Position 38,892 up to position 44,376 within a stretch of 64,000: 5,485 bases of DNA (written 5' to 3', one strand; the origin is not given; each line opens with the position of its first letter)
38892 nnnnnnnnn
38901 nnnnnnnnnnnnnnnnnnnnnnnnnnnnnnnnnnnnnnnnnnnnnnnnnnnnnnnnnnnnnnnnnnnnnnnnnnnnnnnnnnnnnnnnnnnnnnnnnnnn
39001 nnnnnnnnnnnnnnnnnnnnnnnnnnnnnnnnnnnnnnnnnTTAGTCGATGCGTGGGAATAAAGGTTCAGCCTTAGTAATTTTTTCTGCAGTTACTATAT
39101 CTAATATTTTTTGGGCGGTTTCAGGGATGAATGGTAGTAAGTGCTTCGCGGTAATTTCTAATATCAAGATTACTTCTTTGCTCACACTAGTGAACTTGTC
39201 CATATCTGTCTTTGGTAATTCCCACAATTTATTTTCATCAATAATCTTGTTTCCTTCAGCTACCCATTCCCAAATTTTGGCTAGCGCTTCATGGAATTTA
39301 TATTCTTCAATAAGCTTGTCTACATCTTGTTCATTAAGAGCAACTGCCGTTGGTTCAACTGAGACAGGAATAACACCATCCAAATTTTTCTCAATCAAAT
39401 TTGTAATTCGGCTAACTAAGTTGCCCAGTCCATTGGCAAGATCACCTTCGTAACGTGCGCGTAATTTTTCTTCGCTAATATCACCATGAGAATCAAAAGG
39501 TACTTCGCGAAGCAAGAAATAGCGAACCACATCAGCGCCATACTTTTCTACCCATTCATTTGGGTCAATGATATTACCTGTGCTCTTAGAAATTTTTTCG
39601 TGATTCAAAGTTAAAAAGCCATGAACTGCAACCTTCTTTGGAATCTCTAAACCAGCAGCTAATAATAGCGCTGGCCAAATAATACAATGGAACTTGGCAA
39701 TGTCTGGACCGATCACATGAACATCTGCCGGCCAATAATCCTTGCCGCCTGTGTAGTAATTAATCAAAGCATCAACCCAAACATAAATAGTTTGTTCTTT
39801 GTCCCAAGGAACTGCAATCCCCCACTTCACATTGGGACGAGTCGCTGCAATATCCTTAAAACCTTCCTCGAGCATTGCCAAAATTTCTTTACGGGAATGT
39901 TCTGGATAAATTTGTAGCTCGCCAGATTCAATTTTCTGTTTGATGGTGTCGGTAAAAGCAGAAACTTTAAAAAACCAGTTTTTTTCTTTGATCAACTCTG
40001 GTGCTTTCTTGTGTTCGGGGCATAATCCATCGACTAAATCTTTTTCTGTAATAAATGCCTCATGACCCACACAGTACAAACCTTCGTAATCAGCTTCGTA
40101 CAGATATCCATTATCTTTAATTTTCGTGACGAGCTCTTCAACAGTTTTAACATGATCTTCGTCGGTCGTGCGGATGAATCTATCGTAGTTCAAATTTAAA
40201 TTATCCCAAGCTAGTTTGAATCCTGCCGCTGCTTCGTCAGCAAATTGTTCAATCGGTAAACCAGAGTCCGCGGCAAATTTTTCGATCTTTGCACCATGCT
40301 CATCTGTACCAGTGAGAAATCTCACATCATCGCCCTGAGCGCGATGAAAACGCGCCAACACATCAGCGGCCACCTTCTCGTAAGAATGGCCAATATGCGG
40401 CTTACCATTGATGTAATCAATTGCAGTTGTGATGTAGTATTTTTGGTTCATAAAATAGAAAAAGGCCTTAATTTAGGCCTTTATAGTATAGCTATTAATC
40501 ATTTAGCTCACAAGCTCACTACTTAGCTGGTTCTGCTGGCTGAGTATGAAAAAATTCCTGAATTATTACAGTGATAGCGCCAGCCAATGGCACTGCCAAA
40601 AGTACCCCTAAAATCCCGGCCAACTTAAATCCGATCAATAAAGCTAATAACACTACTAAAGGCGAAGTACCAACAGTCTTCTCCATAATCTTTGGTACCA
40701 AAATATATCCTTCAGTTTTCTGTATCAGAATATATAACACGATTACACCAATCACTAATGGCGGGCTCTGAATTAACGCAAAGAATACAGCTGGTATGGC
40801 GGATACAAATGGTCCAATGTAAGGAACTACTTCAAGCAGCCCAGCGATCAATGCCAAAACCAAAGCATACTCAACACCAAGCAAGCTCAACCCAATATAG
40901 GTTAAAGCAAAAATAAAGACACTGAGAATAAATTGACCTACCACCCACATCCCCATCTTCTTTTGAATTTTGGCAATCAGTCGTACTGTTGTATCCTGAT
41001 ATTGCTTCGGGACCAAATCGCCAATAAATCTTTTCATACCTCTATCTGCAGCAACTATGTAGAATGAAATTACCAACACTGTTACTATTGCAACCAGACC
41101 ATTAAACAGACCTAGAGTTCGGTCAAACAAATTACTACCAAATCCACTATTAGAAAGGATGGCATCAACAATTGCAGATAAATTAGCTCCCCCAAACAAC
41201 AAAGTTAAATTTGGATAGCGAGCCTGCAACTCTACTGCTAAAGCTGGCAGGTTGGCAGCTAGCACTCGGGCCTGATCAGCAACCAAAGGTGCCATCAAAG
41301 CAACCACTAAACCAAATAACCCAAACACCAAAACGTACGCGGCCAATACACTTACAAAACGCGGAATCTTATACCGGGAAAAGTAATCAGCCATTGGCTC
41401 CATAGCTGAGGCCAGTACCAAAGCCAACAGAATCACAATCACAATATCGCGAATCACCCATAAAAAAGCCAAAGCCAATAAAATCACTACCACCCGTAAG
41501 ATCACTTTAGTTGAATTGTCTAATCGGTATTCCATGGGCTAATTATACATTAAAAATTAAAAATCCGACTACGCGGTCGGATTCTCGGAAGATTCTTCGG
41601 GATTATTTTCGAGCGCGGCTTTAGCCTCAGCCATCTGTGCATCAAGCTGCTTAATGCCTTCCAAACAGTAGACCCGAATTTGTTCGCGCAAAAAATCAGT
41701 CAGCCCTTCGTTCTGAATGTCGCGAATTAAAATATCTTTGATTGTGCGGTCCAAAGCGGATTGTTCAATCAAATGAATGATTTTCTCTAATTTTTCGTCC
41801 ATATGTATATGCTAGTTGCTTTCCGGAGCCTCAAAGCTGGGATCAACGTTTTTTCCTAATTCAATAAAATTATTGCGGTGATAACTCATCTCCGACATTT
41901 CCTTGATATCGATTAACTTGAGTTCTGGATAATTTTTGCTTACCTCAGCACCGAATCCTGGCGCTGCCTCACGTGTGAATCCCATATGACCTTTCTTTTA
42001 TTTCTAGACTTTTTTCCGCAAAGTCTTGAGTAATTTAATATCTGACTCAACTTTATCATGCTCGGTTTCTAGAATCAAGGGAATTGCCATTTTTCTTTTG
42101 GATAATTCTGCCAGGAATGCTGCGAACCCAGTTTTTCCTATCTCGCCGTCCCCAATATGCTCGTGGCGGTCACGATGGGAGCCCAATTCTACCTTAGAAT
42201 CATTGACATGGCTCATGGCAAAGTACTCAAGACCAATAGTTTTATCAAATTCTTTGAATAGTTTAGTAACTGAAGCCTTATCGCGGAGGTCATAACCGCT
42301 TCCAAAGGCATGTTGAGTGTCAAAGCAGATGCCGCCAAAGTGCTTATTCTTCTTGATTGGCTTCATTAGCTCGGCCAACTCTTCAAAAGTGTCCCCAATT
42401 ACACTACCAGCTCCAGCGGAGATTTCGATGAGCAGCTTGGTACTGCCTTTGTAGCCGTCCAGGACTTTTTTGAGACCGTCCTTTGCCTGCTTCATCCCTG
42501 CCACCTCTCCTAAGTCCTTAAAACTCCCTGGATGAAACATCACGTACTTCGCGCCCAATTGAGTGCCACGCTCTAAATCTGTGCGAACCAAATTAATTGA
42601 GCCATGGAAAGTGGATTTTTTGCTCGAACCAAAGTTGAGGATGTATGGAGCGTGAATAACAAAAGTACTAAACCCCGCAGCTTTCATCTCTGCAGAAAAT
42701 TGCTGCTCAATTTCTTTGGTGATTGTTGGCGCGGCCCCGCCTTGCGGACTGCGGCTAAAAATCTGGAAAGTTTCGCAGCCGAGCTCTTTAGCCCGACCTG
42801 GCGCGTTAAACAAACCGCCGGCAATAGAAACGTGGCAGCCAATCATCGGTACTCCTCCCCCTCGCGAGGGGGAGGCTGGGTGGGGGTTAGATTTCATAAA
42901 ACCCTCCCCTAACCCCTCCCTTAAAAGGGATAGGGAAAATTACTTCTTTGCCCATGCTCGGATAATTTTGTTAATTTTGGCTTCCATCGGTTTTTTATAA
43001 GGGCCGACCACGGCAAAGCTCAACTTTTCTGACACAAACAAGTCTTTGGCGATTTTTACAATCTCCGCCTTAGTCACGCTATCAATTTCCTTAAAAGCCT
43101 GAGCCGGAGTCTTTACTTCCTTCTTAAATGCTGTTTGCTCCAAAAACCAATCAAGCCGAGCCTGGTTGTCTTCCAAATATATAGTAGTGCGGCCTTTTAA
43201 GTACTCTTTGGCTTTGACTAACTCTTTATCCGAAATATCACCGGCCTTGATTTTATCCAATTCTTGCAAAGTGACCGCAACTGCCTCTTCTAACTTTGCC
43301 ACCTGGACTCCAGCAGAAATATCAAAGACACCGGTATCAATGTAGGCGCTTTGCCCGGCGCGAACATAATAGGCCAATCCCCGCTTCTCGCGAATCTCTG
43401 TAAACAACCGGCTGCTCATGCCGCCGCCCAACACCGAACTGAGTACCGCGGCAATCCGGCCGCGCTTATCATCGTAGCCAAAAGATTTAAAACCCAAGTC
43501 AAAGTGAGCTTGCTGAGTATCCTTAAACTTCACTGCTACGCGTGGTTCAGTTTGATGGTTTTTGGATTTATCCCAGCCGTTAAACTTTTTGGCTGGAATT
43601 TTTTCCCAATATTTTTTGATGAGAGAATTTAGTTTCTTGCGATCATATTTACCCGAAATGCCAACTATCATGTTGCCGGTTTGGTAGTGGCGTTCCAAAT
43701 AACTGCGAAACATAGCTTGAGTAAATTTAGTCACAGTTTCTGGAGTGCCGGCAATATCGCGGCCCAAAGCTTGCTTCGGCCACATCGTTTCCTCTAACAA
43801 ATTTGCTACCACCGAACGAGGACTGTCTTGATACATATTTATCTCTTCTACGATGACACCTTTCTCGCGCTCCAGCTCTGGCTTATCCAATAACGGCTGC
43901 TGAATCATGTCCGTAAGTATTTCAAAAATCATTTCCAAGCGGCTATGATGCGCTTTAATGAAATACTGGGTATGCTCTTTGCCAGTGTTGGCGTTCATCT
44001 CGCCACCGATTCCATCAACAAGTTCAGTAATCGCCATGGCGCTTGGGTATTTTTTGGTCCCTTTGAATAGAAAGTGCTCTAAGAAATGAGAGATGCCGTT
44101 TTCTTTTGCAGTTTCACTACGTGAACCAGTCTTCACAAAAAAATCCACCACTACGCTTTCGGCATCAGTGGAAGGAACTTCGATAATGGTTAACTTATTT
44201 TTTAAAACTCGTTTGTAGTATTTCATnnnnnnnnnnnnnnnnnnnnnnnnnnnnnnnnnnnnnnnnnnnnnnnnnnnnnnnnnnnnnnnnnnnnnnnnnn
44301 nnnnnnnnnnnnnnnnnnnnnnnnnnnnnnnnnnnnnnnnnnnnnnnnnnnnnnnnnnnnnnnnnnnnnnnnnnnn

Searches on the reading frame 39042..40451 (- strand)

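Call 24: search_protein_families(library=pfam, proteins=[window:39042-40451:-], max_evalue=0.0001)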
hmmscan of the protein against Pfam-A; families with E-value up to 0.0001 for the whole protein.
window:39042-40451:- (469 aa): 4 families
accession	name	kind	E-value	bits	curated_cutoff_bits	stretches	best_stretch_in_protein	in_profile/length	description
PF09334.17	tRNA-synt_1g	-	4.5e-97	325.7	20.1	2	148-349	173-390/391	tRNA synthetases class I (M)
PF00133.28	tRNA-synt_1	-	5.6e-29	101.6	22.7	2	3-216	23-246/414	tRNA synthetases class I (I, L, M and V)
PF01406.26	tRNA-synt_1e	-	3.9e-17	63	27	2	16-124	21-128/301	tRNA synthetases class I (C) catalytic domain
PF01921.24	tRNA-synt_1f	-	1.4e-08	34.5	27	1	268-319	264-315/360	tRNA synthetases class I (K)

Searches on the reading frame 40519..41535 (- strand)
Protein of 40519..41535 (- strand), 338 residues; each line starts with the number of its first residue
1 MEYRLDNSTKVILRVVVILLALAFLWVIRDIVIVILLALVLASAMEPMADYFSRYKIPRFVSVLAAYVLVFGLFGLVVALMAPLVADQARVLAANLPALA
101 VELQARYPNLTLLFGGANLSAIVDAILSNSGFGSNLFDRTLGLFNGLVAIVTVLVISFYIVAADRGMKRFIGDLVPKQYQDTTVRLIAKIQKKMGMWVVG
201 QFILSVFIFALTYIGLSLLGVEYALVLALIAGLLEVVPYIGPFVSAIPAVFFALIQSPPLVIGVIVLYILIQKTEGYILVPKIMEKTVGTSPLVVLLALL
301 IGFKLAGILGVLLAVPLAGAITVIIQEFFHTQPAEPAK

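Call 25: search_protein_families(library=pfam, proteins=[window:40519-41535:-], max_evalue=0.0001)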
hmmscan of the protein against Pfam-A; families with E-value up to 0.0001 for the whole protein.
window:40519-41535:- (338 aa): 1 family
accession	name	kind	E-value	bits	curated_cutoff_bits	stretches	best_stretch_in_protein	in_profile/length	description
PF01594.21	AI-2E_transport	-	2.2e-63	214.9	34.3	1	15-328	5-326/327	AI-2E family transporter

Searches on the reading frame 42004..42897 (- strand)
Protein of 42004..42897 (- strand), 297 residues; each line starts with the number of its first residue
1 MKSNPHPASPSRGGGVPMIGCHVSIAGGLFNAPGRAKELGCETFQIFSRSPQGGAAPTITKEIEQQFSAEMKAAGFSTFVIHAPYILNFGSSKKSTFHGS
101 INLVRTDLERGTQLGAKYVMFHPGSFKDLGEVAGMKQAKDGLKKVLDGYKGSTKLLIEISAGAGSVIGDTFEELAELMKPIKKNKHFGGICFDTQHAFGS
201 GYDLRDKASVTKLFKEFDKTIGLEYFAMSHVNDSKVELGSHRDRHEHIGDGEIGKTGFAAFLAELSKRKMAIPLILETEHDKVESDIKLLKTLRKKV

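Call 25: search_protein_families(library=pfam, proteins=[window:42004-42897:-], max_evalue=0.0001)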
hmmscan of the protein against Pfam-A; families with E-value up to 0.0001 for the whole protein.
window:42004-42897:- (297 aa): 1 family
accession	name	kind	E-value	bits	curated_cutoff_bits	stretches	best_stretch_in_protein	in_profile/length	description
PF01261.30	AP_endonuc_2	-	8.8e-42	143.9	31.1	1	35-291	3-247/249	Xylose isomerase-like TIM barrel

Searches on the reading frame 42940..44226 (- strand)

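Call 25: search_protein_families(library=pfam, proteins=[window:42940-44226:-], max_evalue=0.0001)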
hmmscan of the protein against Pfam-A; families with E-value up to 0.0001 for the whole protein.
window:42940-44226:- (428 aa): 2 families
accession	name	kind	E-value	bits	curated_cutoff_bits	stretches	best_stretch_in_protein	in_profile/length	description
PF00675.25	Peptidase_M16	-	3.1e-38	131.5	22.3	1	21-161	9-148/149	Insulinase (Peptidase family M16)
PF05193.26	Peptidase_M16_C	-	6.9e-38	130.8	23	1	167-342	1-180/181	Peptidase M16 inactive domain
